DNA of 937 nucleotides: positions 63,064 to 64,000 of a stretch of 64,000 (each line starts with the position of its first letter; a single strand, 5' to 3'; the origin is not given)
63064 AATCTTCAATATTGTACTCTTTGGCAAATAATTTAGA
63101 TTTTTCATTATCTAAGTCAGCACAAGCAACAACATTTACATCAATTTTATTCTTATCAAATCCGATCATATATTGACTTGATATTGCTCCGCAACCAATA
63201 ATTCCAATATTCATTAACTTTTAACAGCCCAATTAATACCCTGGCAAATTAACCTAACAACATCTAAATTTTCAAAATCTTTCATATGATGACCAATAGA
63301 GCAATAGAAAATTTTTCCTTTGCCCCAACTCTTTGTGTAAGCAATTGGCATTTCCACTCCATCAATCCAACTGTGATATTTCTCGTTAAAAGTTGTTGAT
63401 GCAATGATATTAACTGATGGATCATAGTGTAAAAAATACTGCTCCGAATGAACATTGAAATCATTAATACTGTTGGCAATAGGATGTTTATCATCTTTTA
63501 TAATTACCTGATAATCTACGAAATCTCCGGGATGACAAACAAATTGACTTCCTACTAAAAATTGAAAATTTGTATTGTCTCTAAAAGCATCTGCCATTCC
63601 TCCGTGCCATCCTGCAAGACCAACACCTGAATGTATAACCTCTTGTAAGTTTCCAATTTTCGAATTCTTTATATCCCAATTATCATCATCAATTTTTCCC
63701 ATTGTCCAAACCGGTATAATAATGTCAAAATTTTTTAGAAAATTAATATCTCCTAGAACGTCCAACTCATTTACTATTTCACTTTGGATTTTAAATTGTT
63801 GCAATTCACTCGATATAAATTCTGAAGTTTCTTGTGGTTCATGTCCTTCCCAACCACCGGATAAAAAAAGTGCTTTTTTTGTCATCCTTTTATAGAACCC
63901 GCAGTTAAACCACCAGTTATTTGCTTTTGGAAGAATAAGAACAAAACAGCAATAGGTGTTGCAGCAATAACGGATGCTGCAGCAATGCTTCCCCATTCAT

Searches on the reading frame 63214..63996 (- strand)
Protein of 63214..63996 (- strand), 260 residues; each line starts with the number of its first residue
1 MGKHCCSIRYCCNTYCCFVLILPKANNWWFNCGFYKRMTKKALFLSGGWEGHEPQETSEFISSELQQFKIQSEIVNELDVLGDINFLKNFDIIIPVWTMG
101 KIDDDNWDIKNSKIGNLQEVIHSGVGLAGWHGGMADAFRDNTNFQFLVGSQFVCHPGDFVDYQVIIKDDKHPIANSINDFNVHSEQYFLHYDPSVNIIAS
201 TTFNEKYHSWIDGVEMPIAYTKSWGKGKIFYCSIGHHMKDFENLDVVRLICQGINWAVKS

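Call 35: search_protein_families(library=ncbifam, proteins=[window:63214-63996:-], max_evalue=0.00001)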
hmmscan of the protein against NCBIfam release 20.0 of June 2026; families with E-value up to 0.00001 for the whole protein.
window:63214-63996:- (260 aa): 0 families

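Call 62: search_protein_families(library=pfam, proteins=[window:63214-63996:-], max_evalue=0.01)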
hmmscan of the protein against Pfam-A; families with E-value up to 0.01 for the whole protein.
window:63214-63996:- (260 aa): 1 family
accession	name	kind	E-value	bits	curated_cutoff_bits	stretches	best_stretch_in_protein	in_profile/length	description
PF06283.17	ThuA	-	1.6e-40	140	33.4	1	41-257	1-209/209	Trehalose utilisation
